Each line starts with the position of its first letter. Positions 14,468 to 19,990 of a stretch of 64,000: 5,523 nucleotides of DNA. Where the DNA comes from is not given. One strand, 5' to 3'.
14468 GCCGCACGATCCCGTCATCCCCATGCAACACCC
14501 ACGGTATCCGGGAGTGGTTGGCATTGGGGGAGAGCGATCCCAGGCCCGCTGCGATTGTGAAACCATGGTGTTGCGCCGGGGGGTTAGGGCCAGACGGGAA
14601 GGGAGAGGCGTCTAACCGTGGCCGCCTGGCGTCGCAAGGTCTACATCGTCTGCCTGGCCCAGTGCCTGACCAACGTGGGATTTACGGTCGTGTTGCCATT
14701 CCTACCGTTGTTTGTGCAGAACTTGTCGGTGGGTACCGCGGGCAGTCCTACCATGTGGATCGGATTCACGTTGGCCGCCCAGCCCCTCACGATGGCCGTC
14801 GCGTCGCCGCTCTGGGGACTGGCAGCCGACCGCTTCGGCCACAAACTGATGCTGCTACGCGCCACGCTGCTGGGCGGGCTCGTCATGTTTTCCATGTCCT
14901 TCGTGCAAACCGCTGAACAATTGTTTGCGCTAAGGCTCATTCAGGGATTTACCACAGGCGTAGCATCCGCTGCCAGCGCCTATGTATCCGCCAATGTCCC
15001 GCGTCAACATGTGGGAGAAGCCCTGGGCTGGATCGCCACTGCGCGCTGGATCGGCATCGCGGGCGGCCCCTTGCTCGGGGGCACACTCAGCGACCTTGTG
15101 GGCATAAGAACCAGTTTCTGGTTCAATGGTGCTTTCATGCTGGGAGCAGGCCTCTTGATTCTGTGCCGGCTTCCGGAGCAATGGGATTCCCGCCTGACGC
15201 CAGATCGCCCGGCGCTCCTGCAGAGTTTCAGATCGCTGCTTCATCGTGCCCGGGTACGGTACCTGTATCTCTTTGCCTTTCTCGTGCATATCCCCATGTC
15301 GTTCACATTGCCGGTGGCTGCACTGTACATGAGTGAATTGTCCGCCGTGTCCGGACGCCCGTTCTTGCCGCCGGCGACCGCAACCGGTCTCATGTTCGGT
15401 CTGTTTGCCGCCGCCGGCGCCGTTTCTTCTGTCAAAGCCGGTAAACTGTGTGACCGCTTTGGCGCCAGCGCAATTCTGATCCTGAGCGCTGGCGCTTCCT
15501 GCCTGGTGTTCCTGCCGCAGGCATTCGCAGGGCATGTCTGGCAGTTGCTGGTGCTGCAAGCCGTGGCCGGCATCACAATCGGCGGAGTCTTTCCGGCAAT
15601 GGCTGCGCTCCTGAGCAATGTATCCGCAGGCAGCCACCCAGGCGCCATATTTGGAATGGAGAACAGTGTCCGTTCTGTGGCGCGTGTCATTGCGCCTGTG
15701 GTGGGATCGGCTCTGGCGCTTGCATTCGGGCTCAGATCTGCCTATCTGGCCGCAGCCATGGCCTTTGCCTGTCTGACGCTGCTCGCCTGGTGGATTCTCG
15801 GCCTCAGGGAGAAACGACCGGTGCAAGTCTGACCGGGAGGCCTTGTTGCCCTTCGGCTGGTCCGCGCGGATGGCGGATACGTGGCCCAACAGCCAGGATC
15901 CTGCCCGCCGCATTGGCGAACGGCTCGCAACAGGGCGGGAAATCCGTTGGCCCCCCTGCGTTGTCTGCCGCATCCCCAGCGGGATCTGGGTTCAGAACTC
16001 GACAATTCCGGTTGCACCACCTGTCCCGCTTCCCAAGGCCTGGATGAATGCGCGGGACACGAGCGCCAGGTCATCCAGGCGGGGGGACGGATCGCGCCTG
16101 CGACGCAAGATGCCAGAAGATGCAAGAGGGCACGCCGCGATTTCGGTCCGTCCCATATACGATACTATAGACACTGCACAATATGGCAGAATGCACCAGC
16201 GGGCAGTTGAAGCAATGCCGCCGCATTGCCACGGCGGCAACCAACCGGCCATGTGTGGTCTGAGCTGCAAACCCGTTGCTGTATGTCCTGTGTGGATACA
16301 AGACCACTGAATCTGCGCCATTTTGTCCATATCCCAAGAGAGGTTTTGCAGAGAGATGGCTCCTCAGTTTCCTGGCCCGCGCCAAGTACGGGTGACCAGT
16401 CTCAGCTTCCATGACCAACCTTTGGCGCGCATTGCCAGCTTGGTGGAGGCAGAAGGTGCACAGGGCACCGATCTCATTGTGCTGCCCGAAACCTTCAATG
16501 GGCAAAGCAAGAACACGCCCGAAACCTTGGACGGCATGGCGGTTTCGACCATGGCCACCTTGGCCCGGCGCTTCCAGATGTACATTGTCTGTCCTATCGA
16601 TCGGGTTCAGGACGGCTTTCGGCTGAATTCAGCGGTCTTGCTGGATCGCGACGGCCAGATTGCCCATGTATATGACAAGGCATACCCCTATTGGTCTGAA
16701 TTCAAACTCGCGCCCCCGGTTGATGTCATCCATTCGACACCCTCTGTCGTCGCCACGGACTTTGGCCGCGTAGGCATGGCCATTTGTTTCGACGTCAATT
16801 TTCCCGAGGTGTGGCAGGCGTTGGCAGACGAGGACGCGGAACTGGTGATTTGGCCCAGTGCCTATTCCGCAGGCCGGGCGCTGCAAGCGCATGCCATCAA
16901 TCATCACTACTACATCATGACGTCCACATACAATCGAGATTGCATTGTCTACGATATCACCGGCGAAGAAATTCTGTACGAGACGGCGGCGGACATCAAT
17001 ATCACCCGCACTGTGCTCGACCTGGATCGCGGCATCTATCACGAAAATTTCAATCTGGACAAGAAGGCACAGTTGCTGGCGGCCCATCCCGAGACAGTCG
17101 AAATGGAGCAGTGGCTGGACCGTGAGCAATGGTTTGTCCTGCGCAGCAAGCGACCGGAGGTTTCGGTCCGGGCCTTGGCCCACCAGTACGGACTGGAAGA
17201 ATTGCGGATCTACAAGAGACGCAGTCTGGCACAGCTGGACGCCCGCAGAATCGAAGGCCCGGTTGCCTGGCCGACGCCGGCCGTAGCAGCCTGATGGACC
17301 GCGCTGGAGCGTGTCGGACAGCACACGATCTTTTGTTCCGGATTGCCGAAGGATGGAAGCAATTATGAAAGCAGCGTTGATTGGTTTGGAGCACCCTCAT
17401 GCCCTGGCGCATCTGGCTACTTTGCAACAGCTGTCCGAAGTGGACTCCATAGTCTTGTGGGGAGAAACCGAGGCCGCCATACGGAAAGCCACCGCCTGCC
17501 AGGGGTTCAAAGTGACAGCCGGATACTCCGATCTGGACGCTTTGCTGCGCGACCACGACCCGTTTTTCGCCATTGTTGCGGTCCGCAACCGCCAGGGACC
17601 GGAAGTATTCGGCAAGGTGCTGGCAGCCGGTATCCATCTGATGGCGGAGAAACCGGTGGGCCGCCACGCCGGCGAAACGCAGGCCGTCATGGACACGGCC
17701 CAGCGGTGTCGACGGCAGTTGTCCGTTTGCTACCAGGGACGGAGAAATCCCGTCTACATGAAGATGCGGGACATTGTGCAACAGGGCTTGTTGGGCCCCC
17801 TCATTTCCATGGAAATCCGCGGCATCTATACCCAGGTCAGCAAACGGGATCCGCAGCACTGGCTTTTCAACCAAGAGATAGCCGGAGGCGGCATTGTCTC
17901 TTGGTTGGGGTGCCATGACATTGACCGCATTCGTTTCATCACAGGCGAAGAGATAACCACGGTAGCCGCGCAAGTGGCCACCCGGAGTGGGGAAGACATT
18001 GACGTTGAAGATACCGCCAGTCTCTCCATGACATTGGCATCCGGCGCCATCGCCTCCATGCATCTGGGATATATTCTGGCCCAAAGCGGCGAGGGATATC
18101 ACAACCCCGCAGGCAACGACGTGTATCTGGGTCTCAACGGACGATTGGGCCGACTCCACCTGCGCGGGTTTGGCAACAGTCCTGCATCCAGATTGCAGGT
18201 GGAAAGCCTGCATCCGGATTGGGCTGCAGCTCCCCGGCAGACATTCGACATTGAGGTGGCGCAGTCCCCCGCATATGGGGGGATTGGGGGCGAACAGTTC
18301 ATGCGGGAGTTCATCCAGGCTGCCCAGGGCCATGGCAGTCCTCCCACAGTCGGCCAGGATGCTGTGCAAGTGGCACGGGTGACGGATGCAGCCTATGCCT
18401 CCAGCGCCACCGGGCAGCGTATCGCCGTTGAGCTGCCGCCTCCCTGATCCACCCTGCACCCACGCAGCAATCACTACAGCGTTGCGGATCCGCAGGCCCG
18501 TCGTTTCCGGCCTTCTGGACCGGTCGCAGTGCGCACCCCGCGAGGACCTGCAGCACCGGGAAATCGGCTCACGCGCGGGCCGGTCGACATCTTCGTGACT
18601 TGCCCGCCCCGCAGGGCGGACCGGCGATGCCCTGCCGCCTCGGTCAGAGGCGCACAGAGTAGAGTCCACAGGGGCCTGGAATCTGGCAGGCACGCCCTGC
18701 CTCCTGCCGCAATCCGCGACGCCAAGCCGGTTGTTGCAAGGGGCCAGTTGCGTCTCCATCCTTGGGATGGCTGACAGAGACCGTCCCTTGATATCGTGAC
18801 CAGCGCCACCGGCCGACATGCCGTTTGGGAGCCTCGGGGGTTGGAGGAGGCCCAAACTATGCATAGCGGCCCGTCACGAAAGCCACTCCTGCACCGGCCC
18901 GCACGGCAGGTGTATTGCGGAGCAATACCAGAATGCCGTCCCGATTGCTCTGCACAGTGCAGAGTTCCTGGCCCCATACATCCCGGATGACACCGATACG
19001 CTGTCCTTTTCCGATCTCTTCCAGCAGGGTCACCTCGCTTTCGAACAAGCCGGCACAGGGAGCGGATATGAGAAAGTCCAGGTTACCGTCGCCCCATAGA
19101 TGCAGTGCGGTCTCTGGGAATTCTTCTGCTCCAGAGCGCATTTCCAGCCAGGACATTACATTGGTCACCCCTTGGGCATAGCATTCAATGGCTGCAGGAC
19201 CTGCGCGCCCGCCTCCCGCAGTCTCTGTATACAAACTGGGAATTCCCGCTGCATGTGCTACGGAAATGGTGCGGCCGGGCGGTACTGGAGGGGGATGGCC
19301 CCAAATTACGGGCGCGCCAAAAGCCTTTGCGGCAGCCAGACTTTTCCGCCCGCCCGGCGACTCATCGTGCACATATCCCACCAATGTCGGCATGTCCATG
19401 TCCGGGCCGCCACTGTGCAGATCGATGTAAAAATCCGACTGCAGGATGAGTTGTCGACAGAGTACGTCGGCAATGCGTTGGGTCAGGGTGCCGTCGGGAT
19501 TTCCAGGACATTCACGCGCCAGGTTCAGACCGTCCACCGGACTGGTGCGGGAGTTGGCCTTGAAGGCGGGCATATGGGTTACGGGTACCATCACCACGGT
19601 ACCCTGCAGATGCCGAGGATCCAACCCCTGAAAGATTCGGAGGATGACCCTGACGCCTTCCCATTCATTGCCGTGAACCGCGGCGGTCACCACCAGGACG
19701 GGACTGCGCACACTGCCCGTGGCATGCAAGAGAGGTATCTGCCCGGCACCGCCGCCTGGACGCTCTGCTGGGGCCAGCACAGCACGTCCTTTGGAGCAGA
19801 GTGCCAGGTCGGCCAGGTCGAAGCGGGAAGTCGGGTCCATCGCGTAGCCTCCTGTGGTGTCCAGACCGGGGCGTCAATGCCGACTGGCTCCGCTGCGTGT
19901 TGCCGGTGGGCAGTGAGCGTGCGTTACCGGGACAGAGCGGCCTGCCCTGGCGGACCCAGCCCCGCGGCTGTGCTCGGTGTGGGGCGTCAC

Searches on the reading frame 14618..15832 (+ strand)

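Call 12: search_protein_families(library=pfam, proteins=[window:14618-15832:+], max_evalue=0.001)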
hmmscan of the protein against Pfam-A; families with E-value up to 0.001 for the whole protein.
window:14618-15832:+ (404 aa): 3 families
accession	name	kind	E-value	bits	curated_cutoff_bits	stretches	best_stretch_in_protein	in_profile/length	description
PF07690.21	MFS_1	-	7.3e-49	167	33.4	2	11-234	1-228/347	Major Facilitator Superfamily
PF00083.30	Sugar_tr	-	3.6e-10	39.8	22.3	2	32-162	32-166/452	Sugar (and other) transporter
PF12832.13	MFS_1_like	-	5.1e-10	39.4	25.2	2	25-101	18-90/373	MFS_1 like family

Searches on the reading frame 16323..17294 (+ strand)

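Call 12: search_protein_families(library=pfam, proteins=[window:16323-17294:+], max_evalue=0.001)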
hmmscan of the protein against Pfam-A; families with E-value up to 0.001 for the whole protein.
window:16323-17294:+ (323 aa): 1 family
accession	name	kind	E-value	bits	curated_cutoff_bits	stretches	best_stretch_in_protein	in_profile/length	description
PF00795.27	CN_hydrolase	-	5.2e-25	88.7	23.2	1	34-206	18-210/256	Carbon-nitrogen hydrolase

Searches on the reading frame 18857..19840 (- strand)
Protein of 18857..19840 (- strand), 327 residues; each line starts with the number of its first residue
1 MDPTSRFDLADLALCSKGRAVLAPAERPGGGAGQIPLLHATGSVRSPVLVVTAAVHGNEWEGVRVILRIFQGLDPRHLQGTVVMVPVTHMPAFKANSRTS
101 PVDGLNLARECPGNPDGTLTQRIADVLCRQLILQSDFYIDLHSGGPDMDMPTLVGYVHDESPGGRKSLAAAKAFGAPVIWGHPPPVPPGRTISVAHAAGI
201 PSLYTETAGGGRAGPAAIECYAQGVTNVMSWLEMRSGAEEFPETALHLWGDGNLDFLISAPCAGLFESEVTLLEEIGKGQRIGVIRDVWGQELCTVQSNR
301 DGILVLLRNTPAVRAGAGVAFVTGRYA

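Call 12: search_protein_families(library=pfam, proteins=[window:18857-19840:-], max_evalue=0.001)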
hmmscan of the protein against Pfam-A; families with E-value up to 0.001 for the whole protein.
window:18857-19840:- (327 aa): 1 family
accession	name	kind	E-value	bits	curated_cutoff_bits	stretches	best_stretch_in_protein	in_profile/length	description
PF24827.1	AstE_AspA_cat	-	2.2e-28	99.6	25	1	47-230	3-190/192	Succinylglutamate desuccinylase/Aspartoacylase catalytic domain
